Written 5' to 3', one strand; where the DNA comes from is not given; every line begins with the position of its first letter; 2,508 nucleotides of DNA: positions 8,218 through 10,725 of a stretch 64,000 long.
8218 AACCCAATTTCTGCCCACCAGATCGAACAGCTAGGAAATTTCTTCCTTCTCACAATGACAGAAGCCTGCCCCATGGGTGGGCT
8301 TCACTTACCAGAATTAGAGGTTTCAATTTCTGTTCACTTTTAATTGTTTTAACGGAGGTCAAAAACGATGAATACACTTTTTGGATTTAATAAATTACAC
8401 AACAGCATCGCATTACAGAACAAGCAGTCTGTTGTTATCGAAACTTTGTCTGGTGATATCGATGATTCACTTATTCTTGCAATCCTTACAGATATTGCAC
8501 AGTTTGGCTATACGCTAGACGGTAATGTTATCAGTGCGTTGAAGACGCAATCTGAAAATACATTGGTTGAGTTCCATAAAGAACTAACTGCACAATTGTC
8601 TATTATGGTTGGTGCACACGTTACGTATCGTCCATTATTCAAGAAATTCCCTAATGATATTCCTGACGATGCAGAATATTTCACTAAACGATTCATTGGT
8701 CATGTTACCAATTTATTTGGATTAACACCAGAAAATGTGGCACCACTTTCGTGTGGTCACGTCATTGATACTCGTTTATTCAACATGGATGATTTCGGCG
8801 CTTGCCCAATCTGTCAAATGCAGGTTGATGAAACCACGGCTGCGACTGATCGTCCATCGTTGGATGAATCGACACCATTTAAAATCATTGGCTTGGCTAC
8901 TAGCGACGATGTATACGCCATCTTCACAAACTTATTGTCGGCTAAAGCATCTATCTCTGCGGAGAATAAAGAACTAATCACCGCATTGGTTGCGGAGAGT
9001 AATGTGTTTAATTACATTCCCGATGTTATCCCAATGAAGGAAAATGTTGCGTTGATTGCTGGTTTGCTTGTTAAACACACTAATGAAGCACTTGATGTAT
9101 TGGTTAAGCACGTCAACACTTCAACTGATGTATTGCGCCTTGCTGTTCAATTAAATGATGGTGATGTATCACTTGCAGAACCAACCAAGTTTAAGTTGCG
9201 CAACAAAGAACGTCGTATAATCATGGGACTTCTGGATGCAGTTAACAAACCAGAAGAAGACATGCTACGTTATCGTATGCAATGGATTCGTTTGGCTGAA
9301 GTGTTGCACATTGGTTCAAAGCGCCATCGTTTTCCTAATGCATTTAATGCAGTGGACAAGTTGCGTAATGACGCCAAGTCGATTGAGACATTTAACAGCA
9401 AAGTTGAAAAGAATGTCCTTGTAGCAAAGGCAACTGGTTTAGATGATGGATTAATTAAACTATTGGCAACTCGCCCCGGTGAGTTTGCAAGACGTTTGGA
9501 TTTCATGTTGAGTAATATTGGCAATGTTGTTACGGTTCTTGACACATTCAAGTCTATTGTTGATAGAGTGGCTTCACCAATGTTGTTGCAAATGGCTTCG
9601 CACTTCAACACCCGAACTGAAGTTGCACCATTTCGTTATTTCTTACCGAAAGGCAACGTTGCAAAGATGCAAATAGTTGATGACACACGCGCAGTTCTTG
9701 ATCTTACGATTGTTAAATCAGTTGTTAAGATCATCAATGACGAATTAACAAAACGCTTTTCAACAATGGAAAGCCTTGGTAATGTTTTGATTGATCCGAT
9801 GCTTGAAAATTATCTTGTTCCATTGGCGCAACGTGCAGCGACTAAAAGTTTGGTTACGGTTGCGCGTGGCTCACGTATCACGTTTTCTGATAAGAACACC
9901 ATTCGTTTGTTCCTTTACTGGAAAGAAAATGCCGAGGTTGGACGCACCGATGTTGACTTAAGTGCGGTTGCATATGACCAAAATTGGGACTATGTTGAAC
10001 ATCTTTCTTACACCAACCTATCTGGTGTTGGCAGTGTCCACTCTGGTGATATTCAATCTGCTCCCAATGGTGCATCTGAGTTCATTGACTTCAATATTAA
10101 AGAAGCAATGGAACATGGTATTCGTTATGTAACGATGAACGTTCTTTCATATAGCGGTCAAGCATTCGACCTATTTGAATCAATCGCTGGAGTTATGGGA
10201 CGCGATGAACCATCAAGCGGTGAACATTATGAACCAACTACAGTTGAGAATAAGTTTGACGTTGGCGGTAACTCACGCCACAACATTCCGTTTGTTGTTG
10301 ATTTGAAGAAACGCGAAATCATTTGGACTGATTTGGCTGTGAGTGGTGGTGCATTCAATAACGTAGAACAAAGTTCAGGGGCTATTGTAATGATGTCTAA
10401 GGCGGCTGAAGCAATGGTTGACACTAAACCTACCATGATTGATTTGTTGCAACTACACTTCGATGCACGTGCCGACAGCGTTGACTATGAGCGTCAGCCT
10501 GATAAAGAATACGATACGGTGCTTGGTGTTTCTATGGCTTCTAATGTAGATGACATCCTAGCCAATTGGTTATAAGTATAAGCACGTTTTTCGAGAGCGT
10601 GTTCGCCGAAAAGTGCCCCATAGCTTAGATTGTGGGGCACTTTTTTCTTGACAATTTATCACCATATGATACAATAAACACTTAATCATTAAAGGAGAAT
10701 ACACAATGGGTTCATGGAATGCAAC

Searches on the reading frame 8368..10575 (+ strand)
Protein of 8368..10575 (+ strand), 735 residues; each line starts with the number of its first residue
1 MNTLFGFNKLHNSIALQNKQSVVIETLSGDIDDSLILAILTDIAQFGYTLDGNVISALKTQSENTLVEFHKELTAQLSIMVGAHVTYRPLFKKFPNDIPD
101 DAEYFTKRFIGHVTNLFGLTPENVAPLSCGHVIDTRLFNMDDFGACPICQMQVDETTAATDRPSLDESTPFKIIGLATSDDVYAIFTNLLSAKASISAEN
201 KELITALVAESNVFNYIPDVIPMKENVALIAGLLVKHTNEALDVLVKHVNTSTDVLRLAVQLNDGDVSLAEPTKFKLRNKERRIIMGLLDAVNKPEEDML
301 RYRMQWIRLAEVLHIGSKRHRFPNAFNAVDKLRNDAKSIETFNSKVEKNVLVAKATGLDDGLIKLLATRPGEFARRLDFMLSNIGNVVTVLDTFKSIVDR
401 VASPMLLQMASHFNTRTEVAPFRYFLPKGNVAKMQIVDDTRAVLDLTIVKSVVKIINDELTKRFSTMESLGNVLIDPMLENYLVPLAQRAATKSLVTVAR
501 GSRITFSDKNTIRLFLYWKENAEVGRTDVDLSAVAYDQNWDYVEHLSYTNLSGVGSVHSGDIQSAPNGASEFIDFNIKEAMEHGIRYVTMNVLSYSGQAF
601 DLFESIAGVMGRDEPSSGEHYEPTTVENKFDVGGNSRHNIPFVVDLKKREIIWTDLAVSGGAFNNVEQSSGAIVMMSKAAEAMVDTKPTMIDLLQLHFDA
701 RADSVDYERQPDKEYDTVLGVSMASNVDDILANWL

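Call 8: search_protein_families(library=pfam, proteins=[window:8368-10575:+], max_evalue=0.001)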
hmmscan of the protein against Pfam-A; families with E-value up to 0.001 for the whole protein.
window:8368-10575:+ (735 aa): 1 family
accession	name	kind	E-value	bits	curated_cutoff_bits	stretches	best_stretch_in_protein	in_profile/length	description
PF14447.12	Prok-RING_4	-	2.7e-06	27.6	27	1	127-158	14-45/46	Prokaryotic RING finger family 4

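Call 9: search_dna_similar(query=window:8368-10575:+, collection=phages, mode=protein, max_rows=15)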
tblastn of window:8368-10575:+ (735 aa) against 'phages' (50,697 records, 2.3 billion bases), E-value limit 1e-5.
Records with a match: 12; places in all: 12; records where one place covers at least 80% of the query: 8.
Best place of each record, by identity: <60% 12.
By first word of the organism name: Xanthomonas 2; Rhodococcus 2; Lactobacillus 2; Bacteriophage 1; uncultured 1; Rhodobacter 1; Salicola 1; Ruegeria 1; Mycobacterium 1.
By host as written in the record: - 2; Rhodococcus erythropolis RIA 643 2; Lactobacillus pentosus KLDS1.0413; Lactobacillus plantarum KLDS1.0344 2; Xanthomonas oryzae pv. oryzae 1; Xanthomonas citri 1; Rhodobacter capsulatus YW1 1; Salicola sp. PV4 1; Ruegeria pomeroyi DSS-3 1; and 1 more.
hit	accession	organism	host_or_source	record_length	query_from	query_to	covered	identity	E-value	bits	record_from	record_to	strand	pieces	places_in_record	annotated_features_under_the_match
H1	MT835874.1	Bacteriophage sp.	human fecal samples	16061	29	702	92%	33.9%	7e-96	332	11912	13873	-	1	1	record has no annotation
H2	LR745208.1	uncultured phage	metagenomic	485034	47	694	88%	27.6%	1e-50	197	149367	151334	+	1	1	record has no annotation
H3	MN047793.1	Xanthomonas phage Xoo-sp13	Xanthomonas oryzae pv. oryzae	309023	29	695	91%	26.0%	1e-41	170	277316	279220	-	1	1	hypothetical protein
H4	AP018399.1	Xanthomonas phage XacN1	Xanthomonas citri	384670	34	695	90%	25.4%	4e-35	150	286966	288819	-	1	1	hypothetical protein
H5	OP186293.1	Rhodobacter phage RcXuper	Rhodobacter capsulatus YW1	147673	46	696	89%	25.0%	8e-45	180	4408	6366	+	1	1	hypothetical protein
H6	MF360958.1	Salicola phage SCTP-2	Salicola sp. PV4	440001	36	667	86%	25.3%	2e-61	230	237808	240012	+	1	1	244: hypothetical protein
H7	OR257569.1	Ruegeria phage RpAliso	Ruegeria pomeroyi DSS-3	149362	89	696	83%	24.6%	3e-37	156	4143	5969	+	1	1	hypothetical protein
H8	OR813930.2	Mycobacterium phage WXIN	Mycolicibacterium septicum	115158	19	660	87%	21.8%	2e-13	81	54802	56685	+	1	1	hypothetical protein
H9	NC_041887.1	Rhodococcus phage Weasels2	Rhodococcus erythropolis RIA 643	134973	244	670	58%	31.9%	4e-52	202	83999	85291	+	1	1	hypothetical protein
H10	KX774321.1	Rhodococcus phage Weasels2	Rhodococcus erythropolis RIA 643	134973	244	670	58%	31.9%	4e-52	202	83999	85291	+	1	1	hypothetical protein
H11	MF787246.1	Lactobacillus phage LpeD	Lactobacillus pentosus KLDS1.0413; ...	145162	188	678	67%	25.6%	3e-25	118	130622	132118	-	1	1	cytoplasmic protein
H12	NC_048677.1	Lactobacillus phage LpeD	Lactobacillus pentosus KLDS1.0413; ...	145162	188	678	67%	25.6%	3e-25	118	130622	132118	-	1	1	cytoplasmic protein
